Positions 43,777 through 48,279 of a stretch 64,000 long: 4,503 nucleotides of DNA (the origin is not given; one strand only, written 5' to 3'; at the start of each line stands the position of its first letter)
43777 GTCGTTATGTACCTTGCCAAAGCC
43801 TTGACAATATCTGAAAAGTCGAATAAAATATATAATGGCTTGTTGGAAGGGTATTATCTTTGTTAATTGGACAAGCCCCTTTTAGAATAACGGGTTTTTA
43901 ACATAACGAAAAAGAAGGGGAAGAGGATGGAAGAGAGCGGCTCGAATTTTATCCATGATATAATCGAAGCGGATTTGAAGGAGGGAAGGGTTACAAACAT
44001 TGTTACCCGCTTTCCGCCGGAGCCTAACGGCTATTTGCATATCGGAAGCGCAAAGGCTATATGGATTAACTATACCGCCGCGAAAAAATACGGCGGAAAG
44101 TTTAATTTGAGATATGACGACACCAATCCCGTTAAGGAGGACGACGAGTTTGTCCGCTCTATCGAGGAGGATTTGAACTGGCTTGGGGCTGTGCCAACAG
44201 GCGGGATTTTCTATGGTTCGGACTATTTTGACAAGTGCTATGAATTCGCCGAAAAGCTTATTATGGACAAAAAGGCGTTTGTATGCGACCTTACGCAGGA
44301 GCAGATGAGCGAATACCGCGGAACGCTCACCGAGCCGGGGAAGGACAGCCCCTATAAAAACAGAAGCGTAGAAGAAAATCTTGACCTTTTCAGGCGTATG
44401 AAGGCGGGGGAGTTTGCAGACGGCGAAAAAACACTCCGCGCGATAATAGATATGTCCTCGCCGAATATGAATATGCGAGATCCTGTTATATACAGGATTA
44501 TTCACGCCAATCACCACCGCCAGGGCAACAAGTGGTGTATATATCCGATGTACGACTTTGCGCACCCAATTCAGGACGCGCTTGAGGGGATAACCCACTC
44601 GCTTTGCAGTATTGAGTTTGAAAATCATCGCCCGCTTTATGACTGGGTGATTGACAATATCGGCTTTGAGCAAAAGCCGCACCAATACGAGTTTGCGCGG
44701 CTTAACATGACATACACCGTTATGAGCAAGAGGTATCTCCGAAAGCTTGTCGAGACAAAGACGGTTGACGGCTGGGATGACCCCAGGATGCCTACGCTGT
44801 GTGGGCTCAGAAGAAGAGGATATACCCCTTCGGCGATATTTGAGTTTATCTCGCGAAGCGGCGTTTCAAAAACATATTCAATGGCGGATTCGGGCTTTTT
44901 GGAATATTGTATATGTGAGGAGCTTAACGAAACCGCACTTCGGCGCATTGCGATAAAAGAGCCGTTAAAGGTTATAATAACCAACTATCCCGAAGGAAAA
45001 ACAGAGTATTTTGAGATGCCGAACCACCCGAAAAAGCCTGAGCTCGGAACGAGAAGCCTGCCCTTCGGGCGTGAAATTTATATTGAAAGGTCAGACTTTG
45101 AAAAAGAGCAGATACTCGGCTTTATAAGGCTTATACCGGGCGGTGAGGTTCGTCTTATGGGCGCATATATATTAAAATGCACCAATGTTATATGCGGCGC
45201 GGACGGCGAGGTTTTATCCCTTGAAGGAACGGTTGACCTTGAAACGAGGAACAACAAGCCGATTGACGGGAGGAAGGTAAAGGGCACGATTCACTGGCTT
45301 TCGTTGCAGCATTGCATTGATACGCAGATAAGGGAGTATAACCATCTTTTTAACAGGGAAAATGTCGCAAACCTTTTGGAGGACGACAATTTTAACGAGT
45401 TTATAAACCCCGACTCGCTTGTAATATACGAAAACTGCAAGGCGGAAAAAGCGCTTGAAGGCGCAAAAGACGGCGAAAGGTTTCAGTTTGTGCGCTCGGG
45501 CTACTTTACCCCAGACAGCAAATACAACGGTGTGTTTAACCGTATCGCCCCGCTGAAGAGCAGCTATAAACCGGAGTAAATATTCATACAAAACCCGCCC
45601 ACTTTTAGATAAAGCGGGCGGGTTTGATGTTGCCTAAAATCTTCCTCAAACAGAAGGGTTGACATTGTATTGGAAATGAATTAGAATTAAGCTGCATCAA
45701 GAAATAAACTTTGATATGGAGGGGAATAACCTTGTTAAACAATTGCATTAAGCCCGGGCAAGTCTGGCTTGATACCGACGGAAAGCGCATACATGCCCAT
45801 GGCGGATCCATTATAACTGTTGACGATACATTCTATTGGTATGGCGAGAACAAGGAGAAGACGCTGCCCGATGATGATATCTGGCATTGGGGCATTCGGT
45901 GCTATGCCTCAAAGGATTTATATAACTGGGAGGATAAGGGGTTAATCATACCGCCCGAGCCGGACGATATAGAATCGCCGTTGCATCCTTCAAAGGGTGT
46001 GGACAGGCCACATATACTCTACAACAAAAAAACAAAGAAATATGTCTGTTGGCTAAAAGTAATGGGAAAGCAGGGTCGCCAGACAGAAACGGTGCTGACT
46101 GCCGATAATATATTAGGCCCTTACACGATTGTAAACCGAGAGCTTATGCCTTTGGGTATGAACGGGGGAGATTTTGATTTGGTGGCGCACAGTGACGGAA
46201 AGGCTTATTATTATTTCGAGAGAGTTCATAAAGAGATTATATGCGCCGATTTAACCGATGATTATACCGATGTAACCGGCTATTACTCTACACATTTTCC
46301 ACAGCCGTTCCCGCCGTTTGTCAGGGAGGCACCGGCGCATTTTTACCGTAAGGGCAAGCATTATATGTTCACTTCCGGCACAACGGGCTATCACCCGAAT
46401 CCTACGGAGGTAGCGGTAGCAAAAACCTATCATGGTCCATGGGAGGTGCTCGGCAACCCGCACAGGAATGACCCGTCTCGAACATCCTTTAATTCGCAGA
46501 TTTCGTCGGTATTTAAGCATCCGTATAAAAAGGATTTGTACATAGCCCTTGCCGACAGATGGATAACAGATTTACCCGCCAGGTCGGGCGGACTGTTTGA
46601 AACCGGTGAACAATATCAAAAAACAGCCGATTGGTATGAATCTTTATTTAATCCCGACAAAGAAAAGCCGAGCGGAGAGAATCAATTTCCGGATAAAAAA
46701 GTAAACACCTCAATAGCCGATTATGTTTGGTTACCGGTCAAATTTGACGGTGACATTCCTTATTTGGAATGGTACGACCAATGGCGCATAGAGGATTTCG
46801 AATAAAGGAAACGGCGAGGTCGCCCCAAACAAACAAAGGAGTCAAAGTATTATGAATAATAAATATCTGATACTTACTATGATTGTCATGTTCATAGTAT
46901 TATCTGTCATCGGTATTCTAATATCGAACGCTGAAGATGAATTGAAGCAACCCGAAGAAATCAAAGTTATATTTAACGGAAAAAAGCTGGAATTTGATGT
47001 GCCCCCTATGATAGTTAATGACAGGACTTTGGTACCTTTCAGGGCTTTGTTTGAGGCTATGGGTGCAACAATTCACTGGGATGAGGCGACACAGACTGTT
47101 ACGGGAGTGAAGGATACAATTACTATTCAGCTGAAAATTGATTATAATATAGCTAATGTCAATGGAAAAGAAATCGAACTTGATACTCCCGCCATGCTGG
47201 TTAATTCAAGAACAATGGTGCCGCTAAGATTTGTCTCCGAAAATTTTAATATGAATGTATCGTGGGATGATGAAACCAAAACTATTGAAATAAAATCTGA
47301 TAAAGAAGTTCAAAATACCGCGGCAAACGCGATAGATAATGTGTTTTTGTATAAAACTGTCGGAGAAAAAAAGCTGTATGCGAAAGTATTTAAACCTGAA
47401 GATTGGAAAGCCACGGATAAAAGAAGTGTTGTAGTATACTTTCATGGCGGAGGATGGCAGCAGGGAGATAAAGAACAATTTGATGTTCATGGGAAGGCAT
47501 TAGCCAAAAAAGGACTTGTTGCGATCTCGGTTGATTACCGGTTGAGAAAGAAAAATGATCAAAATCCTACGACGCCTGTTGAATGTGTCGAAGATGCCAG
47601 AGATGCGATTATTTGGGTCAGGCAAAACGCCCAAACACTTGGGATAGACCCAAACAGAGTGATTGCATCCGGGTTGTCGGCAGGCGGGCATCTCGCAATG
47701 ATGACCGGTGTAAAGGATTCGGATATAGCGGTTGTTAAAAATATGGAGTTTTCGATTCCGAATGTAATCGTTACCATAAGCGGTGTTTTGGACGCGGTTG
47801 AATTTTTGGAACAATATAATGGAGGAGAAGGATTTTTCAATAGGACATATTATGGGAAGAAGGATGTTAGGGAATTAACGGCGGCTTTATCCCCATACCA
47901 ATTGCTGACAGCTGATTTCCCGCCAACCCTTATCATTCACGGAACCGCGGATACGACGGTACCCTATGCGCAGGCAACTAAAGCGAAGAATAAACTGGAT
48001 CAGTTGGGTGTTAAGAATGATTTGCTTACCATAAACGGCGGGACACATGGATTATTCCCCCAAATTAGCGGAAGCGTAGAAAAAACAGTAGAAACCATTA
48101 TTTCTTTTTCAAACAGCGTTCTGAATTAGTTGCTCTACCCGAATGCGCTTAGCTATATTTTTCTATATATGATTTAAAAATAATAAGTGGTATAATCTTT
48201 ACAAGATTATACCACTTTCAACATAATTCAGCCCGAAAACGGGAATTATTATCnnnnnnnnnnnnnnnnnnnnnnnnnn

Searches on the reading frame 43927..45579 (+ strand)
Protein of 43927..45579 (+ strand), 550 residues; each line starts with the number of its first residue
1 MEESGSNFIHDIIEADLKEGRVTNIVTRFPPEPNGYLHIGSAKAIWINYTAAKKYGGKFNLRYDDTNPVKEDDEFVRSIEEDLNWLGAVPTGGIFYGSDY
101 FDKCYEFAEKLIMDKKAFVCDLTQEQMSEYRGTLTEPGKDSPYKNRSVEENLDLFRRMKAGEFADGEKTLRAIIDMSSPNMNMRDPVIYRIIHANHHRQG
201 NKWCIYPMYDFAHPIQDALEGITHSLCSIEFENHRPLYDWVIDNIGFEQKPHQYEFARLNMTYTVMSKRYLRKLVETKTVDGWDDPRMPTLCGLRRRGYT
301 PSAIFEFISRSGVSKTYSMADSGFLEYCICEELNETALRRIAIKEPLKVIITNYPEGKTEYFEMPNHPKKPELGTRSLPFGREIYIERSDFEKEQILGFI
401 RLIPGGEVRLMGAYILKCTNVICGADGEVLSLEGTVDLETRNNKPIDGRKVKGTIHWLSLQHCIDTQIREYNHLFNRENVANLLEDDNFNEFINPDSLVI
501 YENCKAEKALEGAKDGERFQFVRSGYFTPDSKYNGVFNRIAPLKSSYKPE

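Call 10: search_protein_families(library=pfam, proteins=[window:43927-45579:+], max_evalue=0.001)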
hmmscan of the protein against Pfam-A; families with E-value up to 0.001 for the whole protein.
window:43927-45579:+ (550 aa): 3 families
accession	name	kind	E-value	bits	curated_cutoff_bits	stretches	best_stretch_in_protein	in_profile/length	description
PF00749.27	tRNA-synt_1c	-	2.9e-107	358.6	23.4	1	25-334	2-313/314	tRNA synthetases class I (E and Q), catalytic domain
PF03950.23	tRNA-synt_1c_C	-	8.2e-28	96.9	23.9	1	337-436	1-90/91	tRNA synthetases class I (E and Q), anti-codon binding domain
PF20974.2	tRNA-synt_1c_C2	-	2.6e-19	70.1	23.9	1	454-529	1-68/69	tRNA synthetases class I (E and Q), anti-codon binding domain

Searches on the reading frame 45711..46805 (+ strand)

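Call 10: search_protein_families(library=pfam, proteins=[window:45711-46805:+], max_evalue=0.001)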
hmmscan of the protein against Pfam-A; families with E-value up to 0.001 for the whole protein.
window:45711-46805:+ (364 aa): 1 family
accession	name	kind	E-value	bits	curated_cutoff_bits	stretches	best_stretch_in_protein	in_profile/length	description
PF04616.20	Glyco_hydro_43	-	4.3e-21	76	32.2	1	33-274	14-254/288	Glycosyl hydrolases family 43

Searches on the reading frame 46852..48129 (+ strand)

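Call 94: search_protein_families(library=pfam, proteins=[window:46852-48129:+], max_evalue=0.001)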
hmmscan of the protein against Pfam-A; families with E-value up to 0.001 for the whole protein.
window:46852-48129:+ (425 aa): 9 families
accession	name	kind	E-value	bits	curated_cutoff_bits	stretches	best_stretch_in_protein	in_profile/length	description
PF07833.16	Cu_amine_oxidN1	-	1.3e-41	141.3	24.2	1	41-147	2-108/108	Copper amine oxidase N-terminal domain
PF20434.5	BD-FAE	-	5.9e-38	131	26.8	1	187-382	9-215/215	BD-FAE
PF07859.19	Abhydrolase_3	-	2.1e-21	77.1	25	1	194-401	1-208/210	alpha/beta hydrolase fold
PF00135.34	COesterase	-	1.4e-14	54.4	27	1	168-284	79-199/515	Carboxylesterase family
PF00326.27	Peptidase_S9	-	8.6e-14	52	22.6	1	247-419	43-205/213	Prolyl oligopeptidase family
PF12697.13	Abhydrolase_6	-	2.7e-05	25.4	26.3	1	194-404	1-207/217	Alpha/beta hydrolase family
PF02230.22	Abhydrolase_2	-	3.8e-05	24.1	23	0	358-414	158-214/217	Phospholipase/Carboxylesterase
PF08386.16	Abhydrolase_4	-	0.0001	22.8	21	1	354-415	32-89/103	TAP-like protein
PF12146.15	Hydrolase_4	-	0.0002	21.1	27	0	357-402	192-235/239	Serine aminopeptidase, S33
